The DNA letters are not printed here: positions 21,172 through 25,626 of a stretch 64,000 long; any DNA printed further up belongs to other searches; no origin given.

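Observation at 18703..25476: Lipid-remodelling cluster: PlsC-type acyltransferase, KS-like fragment, O-methyltransferase and a 1376-aa fused BCR/HAD-family activase-dehydratase resembling plasmalogen synthase PlsA/PlsR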

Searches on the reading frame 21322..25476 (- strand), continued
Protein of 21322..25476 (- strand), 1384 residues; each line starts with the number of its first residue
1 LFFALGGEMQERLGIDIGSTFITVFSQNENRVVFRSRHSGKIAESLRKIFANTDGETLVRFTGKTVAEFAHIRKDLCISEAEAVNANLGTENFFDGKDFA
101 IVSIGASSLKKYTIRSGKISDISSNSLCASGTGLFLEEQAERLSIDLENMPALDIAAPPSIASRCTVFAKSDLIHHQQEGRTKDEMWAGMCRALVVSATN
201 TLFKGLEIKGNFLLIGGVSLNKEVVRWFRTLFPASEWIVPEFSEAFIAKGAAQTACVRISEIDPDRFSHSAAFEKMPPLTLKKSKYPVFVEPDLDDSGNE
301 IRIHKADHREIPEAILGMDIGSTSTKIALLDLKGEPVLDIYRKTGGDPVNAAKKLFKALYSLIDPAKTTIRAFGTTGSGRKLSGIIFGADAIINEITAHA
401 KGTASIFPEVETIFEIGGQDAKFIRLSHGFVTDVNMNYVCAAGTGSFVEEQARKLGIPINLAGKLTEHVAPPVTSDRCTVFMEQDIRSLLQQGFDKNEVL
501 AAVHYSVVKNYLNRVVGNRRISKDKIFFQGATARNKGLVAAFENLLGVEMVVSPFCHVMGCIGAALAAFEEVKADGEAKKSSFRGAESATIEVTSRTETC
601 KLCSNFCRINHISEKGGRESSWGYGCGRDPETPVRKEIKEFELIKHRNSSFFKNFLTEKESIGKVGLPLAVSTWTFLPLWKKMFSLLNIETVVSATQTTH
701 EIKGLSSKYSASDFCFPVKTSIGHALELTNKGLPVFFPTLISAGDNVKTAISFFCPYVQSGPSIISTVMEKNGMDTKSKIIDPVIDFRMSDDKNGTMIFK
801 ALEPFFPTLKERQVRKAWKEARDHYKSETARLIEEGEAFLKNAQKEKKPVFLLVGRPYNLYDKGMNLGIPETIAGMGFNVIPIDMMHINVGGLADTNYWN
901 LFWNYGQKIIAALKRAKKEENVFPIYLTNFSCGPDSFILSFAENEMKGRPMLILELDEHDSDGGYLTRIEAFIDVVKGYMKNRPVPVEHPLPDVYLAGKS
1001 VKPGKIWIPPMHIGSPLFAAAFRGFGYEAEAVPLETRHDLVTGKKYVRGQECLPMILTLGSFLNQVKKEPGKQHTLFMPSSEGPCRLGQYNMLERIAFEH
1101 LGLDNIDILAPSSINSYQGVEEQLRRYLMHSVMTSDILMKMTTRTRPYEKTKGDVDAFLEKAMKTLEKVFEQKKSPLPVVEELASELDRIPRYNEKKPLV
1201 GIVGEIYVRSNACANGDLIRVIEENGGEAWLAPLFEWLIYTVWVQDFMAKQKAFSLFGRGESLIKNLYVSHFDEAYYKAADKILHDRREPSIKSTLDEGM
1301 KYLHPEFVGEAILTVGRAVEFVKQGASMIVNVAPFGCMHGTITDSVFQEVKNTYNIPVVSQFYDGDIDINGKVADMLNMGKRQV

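Call 94: find_homologous_proteins(query=L095:2989-7416:+, max_evalue=1e-30)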
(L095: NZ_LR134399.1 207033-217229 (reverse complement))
Query L095:2989-7416:+ (1475 aa): 8000 proteins with E <= 1e-30 among 8000 candidates; the best 120 are listed.
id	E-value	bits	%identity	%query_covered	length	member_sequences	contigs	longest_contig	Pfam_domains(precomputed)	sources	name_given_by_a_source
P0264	0.0e+0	3330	100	100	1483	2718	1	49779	PF01869.27,PF09989.16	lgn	-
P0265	0.0e+0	2827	86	98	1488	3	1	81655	PF01869.27,PF09989.16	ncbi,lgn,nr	ncbi:2-hydroxyacyl-CoA dehydratase [Listeria floridensis]|nr:2-hydroxyacyl-CoA dehydratase [Listeria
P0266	0.0e+0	2807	84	100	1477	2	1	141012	PF01869.27,PF09989.16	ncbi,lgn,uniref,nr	ncbi:2-hydroxyacyl-CoA dehydratase [Listeria ilorinensis]|uniref:2-hydroxyacyl-CoA dehydratase n=1 T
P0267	0.0e+0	2776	82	100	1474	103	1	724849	PF01869.27,PF01548.24,PF09989.16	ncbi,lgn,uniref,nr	ncbi:2-hydroxyacyl-CoA dehydratase [Listeria booriae]|uniref:2-hydroxyacyl-CoA dehydratase n=1 Tax=L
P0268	0.0e+0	2759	83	99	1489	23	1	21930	PF01869.27,PF09989.16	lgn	-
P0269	0.0e+0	2742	83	98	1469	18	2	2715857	PF01869.27,PF09989.16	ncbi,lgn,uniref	ncbi:acyl-CoA dehydratase activase-related protein [Listeria aquatica]|uniref:acyl-CoA dehydratase a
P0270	0.0e+0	2728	81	100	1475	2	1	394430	PF01869.27,PF01548.24,PF09989.16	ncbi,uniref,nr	ncbi:2-hydroxyacyl-CoA dehydratase [Listeria rustica]|uniref:2-hydroxyacyl-CoA dehydratase n=1 Tax=L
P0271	0.0e+0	2681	80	100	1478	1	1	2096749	PF01869.27,PF09989.16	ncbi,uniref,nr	ncbi:2-hydroxyacyl-CoA dehydratase [Listeria sp. PSOL-1]|uniref:2-hydroxyacyl-CoA dehydratase n=1 Ta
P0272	0.0e+0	2224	68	95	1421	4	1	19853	PF01869.27,PF09989.16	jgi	jgi:CoA-substrate-specific enzyme activase, putative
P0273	0.0e+0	2220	68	95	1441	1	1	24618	PF01869.27,PF09989.16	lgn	-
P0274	0.0e+0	1994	61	96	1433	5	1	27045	PF01869.27,PF09989.16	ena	-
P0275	0.0e+0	1986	61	95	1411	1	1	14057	PF01869.27,PF09989.16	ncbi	-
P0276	0.0e+0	1980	61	95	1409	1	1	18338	PF01869.27,PF09989.16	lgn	-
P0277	0.0e+0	1979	61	95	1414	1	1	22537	PF01869.27,PF09989.16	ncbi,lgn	ncbi:MAG: acyl-CoA dehydratase activase-related protein [Thermoactinomyces sp.]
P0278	0.0e+0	1977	61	95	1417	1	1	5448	PF01869.27,PF09989.16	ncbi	ncbi:MAG: acyl-CoA dehydratase activase-related protein [Bacillaceae bacterium]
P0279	0.0e+0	1972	61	96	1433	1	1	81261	PF01869.27,PF09989.16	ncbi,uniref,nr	ncbi:2-hydroxyacyl-CoA dehydratase [Bacillus sp. AGMB 02131]|uniref:2-hydroxyacyl-CoA dehydratase n=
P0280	0.0e+0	1971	61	95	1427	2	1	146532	PF01869.27,PF09989.16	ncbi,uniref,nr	ncbi:2-hydroxyacyl-CoA dehydratase [Gorillibacterium massiliense]|uniref:2-hydroxyacyl-CoA dehydrata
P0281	0.0e+0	1968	60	95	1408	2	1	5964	PF01869.27,PF09989.16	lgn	-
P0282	0.0e+0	1957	60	95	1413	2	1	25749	PF01869.27,PF09989.16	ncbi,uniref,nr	ncbi:2-hydroxyacyl-CoA dehydratase [Thermoactinomyces mirandus]|uniref:2-hydroxyacyl-CoA dehydratase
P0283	0.0e+0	1955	61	95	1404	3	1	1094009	PF01869.27,PF09989.16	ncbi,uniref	ncbi:acyl-CoA dehydratase activase-related protein [Fontibacillus sp. BL9]|uniref:acyl-CoA dehydrata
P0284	0.0e+0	1953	60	96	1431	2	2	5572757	PF01869.27,PF09989.16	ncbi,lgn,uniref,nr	ncbi:2-hydroxyacyl-CoA dehydratase [Paenibacillus aceti]|uniref:2-hydroxyglutaryl-CoA dehydratase n=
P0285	0.0e+0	1953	60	95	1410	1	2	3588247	PF01869.27,PF09989.16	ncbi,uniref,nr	ncbi:2-hydroxyacyl-CoA dehydratase [Paenibacillus sp. GM2]|uniref:2-hydroxyacyl-CoA dehydratase n=1 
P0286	0.0e+0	1952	60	96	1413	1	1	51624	PF01869.27,PF09989.16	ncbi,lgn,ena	-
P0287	0.0e+0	1950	60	95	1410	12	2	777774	PF01869.27,PF09989.16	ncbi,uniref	ncbi:acyl-CoA dehydratase activase-related protein [Paenibacillus motobuensis]|uniref:2-hydroxyacyl-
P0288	0.0e+0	1950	61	96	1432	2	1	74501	PF01869.27,PF09989.16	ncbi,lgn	ncbi:MAG: acyl-CoA dehydratase activase-related protein [Bacillus sp. (in: firmicutes)]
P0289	0.0e+0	1948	60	95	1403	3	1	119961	PF01869.27,PF09989.16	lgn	-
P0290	0.0e+0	1948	60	96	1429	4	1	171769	PF01869.27,PF09989.16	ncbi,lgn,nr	ncbi:CoA-substrate-specific enzyme activase, putative [Paenibacillus sp. NFR01]|nr:CoA-substrate-spe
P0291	0.0e+0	1940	61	95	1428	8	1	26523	PF01869.27,PF09989.16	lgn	-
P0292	0.0e+0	1935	60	95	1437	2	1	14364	PF01869.27,PF09989.16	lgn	-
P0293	0.0e+0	1932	60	95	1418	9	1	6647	PF01869.27,PF09989.16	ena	-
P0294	0.0e+0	1928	59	95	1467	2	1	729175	PF01869.27,PF09989.16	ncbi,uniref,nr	ncbi:2-hydroxyacyl-CoA dehydratase [Gorillibacterium timonense]|uniref:2-hydroxyacyl-CoA dehydratase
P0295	0.0e+0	1928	59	96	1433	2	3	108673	PF01869.27,PF01548.24,PF09989.16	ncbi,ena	-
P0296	0.0e+0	1927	58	97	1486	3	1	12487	PF01869.27,PF09989.16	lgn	-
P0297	0.0e+0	1926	59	96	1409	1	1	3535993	PF01869.27,PF09989.16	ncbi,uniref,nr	ncbi:2-hydroxyacyl-CoA dehydratase [Bacillus massiliigorillae]|uniref:2-hydroxyacyl-CoA dehydratase 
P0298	0.0e+0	1926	60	97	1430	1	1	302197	PF01869.27,PF09989.16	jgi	-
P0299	0.0e+0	1925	59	97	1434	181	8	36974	PF01869.27,PF09989.16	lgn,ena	-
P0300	0.0e+0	1922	60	95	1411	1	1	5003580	PF01869.27,PF09989.16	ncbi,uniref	ncbi:acyl-CoA dehydratase activase-related protein [Paenibacillus sp. BR2-3]|uniref:acyl-CoA dehydra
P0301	0.0e+0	1921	60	95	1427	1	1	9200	PF01869.27,PF09989.16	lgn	-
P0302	0.0e+0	1921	60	95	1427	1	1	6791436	PF01869.27,PF09989.16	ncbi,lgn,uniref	ncbi:acyl-CoA dehydratase activase-related protein [Paenibacillus sp. FSL H8-0315]|uniref:acyl-CoA d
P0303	0.0e+0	1921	60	95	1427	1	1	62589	PF01869.27,PF09989.16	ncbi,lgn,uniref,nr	ncbi:2-hydroxyacyl-CoA dehydratase [Paenibacillus odorifer]|uniref:2-hydroxyacyl-CoA dehydratase n=1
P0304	0.0e+0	1921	59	95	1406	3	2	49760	PF01869.27,PF09989.16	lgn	-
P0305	0.0e+0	1921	59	96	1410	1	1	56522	PF01869.27,PF09989.16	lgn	-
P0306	0.0e+0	1920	60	95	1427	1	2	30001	PF01869.27,PF09989.16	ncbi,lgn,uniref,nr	ncbi:acyl-CoA dehydratase activase-related protein [Paenibacillus odorifer]|uniref:acyl-CoA dehydrat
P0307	0.0e+0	1919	60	95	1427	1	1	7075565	PF01869.27,PF09989.16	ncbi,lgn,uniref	ncbi:acyl-CoA dehydratase activase-related protein [Paenibacillus sp. FSL L8-0696]|uniref:acyl-CoA d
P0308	0.0e+0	1919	60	95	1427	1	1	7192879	PF01869.27,PF09989.16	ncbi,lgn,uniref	ncbi:acyl-CoA dehydratase activase-related protein [Paenibacillus sp. FSL R7-0048]|uniref:acyl-CoA d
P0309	0.0e+0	1919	60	95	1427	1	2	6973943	PF01869.27,PF09989.16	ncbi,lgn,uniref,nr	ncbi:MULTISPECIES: 2-hydroxyacyl-CoA dehydratase [Paenibacillus]|uniref:2-hydroxyacyl-CoA dehydratas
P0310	0.0e+0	1919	60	95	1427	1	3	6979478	PF01869.27,PF09989.16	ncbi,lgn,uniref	ncbi:acyl-CoA dehydratase activase-related protein [Paenibacillus sp. FSL F4-0122]|uniref:acyl-CoA d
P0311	0.0e+0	1919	60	95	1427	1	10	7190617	PF01869.27,PF09989.16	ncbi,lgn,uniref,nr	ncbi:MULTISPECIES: 2-hydroxyacyl-CoA dehydratase [Paenibacillus]|uniref:2-hydroxyacyl-CoA dehydratas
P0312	0.0e+0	1919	60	95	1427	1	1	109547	PF01869.27,PF09989.16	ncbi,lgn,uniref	ncbi:acyl-CoA dehydratase activase-related protein [Paenibacillus sp. FSL L8-0499]|uniref:acyl-CoA d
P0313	0.0e+0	1919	60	95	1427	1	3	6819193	PF01869.27,PF09989.16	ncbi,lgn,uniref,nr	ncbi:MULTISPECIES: 2-hydroxyacyl-CoA dehydratase [Paenibacillus]|uniref:2-hydroxyacyl-CoA dehydratas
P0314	0.0e+0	1918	60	95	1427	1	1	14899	PF01869.27,PF09989.16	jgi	jgi:predicted CoA-substrate-specific enzyme activase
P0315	0.0e+0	1918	59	96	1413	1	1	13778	PF01869.27,PF09989.16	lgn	-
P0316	0.0e+0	1918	60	95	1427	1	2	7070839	PF01869.27,PF09989.16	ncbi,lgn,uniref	ncbi:acyl-CoA dehydratase activase-related protein [Paenibacillus sp. FSL H3-0286]|uniref:acyl-CoA d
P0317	0.0e+0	1918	60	95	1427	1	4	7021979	PF01869.27,PF09989.16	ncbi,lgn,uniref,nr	ncbi:acyl-CoA dehydratase activase-related protein [Paenibacillus sp. FSL E2-0274]|uniref:2-hydroxya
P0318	0.0e+0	1918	60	95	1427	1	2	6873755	PF01869.27,PF09989.16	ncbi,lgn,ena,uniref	ncbi:acyl-CoA dehydratase activase-related protein [Paenibacillus sp. FSL H3-0329]|uniref:acyl-CoA d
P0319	0.0e+0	1918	60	95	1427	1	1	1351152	PF01869.27,PF09989.16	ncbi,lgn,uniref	ncbi:acyl-CoA dehydratase activase-related protein [Paenibacillus sp. FSL H7-0918]|uniref:acyl-CoA d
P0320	0.0e+0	1918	60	95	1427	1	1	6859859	PF01869.27,PF09989.16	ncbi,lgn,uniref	ncbi:acyl-CoA dehydratase activase-related protein [Paenibacillus sp. FSL R7-0163]|uniref:acyl-CoA d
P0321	0.0e+0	1918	60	95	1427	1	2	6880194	PF01869.27,PF09989.16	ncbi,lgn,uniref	ncbi:acyl-CoA dehydratase activase-related protein [Paenibacillus sp. FSL R5-0876]|uniref:acyl-CoA d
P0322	0.0e+0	1918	58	95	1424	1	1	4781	PF01869.27,PF09989.16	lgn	-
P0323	0.0e+0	1917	60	95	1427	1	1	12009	PF01869.27,PF09989.16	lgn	-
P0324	0.0e+0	1917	60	95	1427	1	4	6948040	PF01869.27,PF09989.16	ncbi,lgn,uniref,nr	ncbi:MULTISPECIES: 2-hydroxyacyl-CoA dehydratase [Paenibacillus]|uniref:2-hydroxyacyl-CoA dehydratas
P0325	0.0e+0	1917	60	95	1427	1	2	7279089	PF01869.27,PF09989.16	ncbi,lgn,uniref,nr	ncbi:acyl-CoA dehydratase activase-related protein [Paenibacillus sp. FSL R10-2796]|uniref:2-hydroxy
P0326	0.0e+0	1917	60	95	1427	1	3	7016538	PF01869.27,PF09989.16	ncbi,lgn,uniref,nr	ncbi:acyl-CoA dehydratase activase-related protein [Paenibacillus sp. FSL L8-0323]|uniref:2-hydroxya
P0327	0.0e+0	1917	60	95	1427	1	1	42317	PF01869.27,PF09989.16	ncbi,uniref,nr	ncbi:2-hydroxyacyl-CoA dehydratase [Paenibacillus odorifer]|uniref:2-hydroxyacyl-CoA dehydratase n=1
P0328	0.0e+0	1917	60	95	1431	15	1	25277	PF01869.27,PF09989.16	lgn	-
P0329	0.0e+0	1917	60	95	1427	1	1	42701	PF01869.27,PF09989.16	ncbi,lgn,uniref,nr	ncbi:2-hydroxyacyl-CoA dehydratase [Paenibacillus odorifer]|uniref:2-hydroxyacyl-CoA dehydratase n=1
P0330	0.0e+0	1917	60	95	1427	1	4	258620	PF01869.27,PF09989.16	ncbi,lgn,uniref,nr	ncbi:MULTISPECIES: 2-hydroxyacyl-CoA dehydratase [Paenibacillus]|uniref:2-hydroxyacyl-CoA dehydratas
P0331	0.0e+0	1917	60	95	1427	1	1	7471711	PF01869.27,PF09989.16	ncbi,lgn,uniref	ncbi:acyl-CoA dehydratase activase-related protein [Paenibacillus sp. FSL L8-0506]|uniref:acyl-CoA d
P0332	0.0e+0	1917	60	95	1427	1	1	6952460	PF01869.27,PF09989.16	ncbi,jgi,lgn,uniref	ncbi:acyl-CoA dehydratase activase-related protein [Paenibacillus sp. FSL H7-0323]|jgi:predicted CoA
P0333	0.0e+0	1916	60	95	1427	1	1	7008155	PF01869.27,PF09989.16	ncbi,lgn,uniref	ncbi:acyl-CoA dehydratase activase-related protein [Paenibacillus sp. FSL R7-0189]|uniref:acyl-CoA d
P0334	0.0e+0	1916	60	95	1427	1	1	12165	PF01869.27,PF09989.16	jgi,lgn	-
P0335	0.0e+0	1916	59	96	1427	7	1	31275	PF01869.27,PF09989.16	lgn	-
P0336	0.0e+0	1916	60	95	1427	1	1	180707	PF01869.27,PF09989.16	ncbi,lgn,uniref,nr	ncbi:2-hydroxyacyl-CoA dehydratase [Paenibacillus odorifer]|uniref:2-hydroxyacyl-CoA dehydratase n=1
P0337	0.0e+0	1916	60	95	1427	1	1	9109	PF01869.27,PF09989.16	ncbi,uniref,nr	ncbi:2-hydroxyacyl-CoA dehydratase [Paenibacillus odorifer]|uniref:2-hydroxyacyl-CoA dehydratase n=1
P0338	0.0e+0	1916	60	95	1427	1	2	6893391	PF01869.27,PF09989.16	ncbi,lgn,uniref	ncbi:acyl-CoA dehydratase activase-related protein [Paenibacillus sp. FSL H7-0943]|uniref:acyl-CoA d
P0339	0.0e+0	1916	60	95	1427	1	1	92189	PF01869.27,PF09989.16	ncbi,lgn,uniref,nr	ncbi:2-hydroxyacyl-CoA dehydratase [Paenibacillus odorifer]|uniref:2-hydroxyacyl-CoA dehydratase n=1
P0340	0.0e+0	1916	60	95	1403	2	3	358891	PF01869.27,PF09989.16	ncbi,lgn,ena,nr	ncbi:2-hydroxyglutaryl-CoA dehydratase [Paenibacillus timonensis]|nr:2-hydroxyacyl-CoA dehydratase [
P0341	0.0e+0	1915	60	95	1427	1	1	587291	PF01869.27,PF09989.16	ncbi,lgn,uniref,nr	ncbi:2-hydroxyacyl-CoA dehydratase [Paenibacillus odorifer]|uniref:2-hydroxyacyl-CoA dehydratase n=1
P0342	0.0e+0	1915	60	95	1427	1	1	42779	PF01869.27,PF09989.16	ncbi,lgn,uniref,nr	ncbi:2-hydroxyacyl-CoA dehydratase [Paenibacillus odorifer]|uniref:2-hydroxyacyl-CoA dehydratase n=1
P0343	0.0e+0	1915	60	95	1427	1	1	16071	PF01869.27,PF09989.16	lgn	-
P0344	0.0e+0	1915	60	95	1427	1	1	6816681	PF01869.27,PF09989.16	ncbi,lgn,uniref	ncbi:acyl-CoA dehydratase activase-related protein [Paenibacillus sp. FSL L8-0493]|uniref:acyl-CoA d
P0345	0.0e+0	1915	60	95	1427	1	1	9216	PF01869.27,PF09989.16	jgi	-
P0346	0.0e+0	1915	60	95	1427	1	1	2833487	PF01869.27,PF09989.16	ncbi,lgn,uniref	ncbi:acyl-CoA dehydratase activase-related protein [Paenibacillus sp. FSL R5-0887]|uniref:acyl-CoA d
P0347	0.0e+0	1914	60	95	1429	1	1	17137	PF01869.27,PF09989.16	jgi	jgi:predicted CoA-substrate-specific enzyme activase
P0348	0.0e+0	1914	60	95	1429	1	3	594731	PF01869.27,PF09989.16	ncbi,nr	ncbi:putative CoA-substrate-specific enzyme activase [Paenibacillus sp. PastH-3]|nr:putative CoA-sub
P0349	0.0e+0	1914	60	95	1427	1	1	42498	PF01869.27,PF09989.16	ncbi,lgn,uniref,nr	ncbi:2-hydroxyacyl-CoA dehydratase [Paenibacillus odorifer]|uniref:2-hydroxyacyl-CoA dehydratase n=1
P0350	0.0e+0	1914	60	95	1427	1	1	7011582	PF01869.27,PF09989.16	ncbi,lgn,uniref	ncbi:acyl-CoA dehydratase activase-related protein [Paenibacillus sp. FSL E2-0190]|uniref:acyl-CoA d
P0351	0.0e+0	1914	60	95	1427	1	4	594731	PF01869.27,PF09989.16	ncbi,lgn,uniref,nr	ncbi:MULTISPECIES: 2-hydroxyacyl-CoA dehydratase [Paenibacillus]|uniref:2-hydroxyacyl-CoA dehydratas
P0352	0.0e+0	1914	60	95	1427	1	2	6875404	PF01869.27,PF09989.16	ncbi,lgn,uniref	ncbi:acyl-CoA dehydratase activase-related protein [Paenibacillus sp. FSL H8-0260]|uniref:acyl-CoA d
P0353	0.0e+0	1913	60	95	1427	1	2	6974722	PF01869.27,PF09989.16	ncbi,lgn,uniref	ncbi:acyl-CoA dehydratase activase-related protein [Paenibacillus sp. FSL P2-0121]|uniref:acyl-CoA d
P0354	0.0e+0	1912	60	95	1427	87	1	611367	PF01869.27,PF09989.16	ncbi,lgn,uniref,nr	ncbi:2-hydroxyacyl-CoA dehydratase [Paenibacillus odorifer]|uniref:2-hydroxyglutaryl-CoA dehydratase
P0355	0.0e+0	1912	60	95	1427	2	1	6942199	PF01869.27,PF09989.16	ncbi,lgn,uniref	ncbi:acyl-CoA dehydratase activase-related protein [Paenibacillus sp. FSL R10-2791]|uniref:acyl-CoA 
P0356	0.0e+0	1911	60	95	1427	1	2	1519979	PF01869.27,PF09989.16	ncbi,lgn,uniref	ncbi:acyl-CoA dehydratase activase-related protein [Paenibacillus sp. FSL H3-0310]|uniref:acyl-CoA d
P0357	0.0e+0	1911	60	95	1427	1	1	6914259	PF01869.27,PF09989.16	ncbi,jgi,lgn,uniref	ncbi:acyl-CoA dehydratase activase-related protein [Paenibacillus sp. FSL H7-0690]|jgi:predicted CoA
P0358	0.0e+0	1911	60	95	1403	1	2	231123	PF01869.27,PF09989.16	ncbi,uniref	ncbi:acyl-CoA dehydratase activase-related protein [Paenibacillus rhizolycopersici]|uniref:acyl-CoA 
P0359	0.0e+0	1910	60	95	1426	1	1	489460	PF01869.27,PF09989.16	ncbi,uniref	ncbi:acyl-CoA dehydratase activase-related protein [Paenibacillus sp. sgz500958]|uniref:acyl-CoA deh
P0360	0.0e+0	1910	60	95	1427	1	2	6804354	PF01869.27,PF09989.16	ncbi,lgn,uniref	ncbi:acyl-CoA dehydratase activase-related protein [Paenibacillus sp. FSL H8-0282]|uniref:acyl-CoA d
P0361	0.0e+0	1909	59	96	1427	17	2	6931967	PF01869.27,PF09989.16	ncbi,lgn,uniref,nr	ncbi:2-hydroxyacyl-CoA dehydratase [Paenibacillus sp. FSL R7-0331]|uniref:2-hydroxyacyl-CoA dehydrat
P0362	0.0e+0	1909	59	95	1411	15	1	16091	PF01869.27,PF09989.16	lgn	-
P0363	0.0e+0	1908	60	95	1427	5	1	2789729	PF01869.27,PF09989.16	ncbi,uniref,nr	ncbi:2-hydroxyacyl-CoA dehydratase [Paenibacillus wynnii]|uniref:2-hydroxyacyl-CoA dehydratase n=1 T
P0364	0.0e+0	1908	58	97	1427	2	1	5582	PF01869.27,PF09989.16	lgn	-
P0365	0.0e+0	1907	60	95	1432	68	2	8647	PF01869.27,PF09989.16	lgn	-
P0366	0.0e+0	1905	60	95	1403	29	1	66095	PF01869.27,PF09989.16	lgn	-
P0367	0.0e+0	1905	60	95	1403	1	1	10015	PF01869.27,PF09989.16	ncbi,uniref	ncbi:acyl-CoA dehydratase activase-related protein [Paenibacillus macerans]|uniref:acyl-CoA dehydrat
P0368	0.0e+0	1905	60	95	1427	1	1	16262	PF01869.27,PF09989.16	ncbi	-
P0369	0.0e+0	1903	59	95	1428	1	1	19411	PF01869.27,PF09989.16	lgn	-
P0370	0.0e+0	1900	58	96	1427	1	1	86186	PF01869.27,PF09989.16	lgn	-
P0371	0.0e+0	1900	59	95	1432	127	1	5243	PF01869.27,PF09989.16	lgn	-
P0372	0.0e+0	1898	59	95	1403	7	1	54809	PF01869.27,PF09989.16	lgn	-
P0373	0.0e+0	1898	59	95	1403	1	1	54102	PF01869.27,PF09989.16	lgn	-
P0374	0.0e+0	1896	60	95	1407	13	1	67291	PF01869.27,PF09989.16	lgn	-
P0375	0.0e+0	1896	60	95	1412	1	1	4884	PF01869.27,PF09989.16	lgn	-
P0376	0.0e+0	1895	59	95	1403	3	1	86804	PF01869.27,PF09989.16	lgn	-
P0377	0.0e+0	1894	59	95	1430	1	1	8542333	PF01869.27,PF09989.16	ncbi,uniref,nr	ncbi:2-hydroxyacyl-CoA dehydratase [Paenibacillus donghaensis]|uniref:2-hydroxyglutaryl-CoA dehydrat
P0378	0.0e+0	1894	59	95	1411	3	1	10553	PF01869.27,PF09989.16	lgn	-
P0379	0.0e+0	1883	60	95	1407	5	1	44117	PF01869.27,PF09989.16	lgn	-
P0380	0.0e+0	1882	58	95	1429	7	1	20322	PF01869.27,PF09989.16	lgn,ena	-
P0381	0.0e+0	1882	59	95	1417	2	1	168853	PF01869.27,PF09989.16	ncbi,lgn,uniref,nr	ncbi:2-hydroxyacyl-CoA dehydratase [Paenibacillus spiritus]|uniref:2-hydroxyacyl-CoA dehydratase n=1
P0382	0.0e+0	1880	58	96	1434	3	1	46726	PF01869.27,PF09989.16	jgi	jgi:predicted CoA-substrate-specific enzyme activase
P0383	0.0e+0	1878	58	96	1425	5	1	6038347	PF01869.27,PF09989.16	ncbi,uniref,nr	ncbi:2-hydroxyacyl-CoA dehydratase [Paenibacillus durus]|uniref:2-hydroxyacyl-CoA dehydratase n=1 Ta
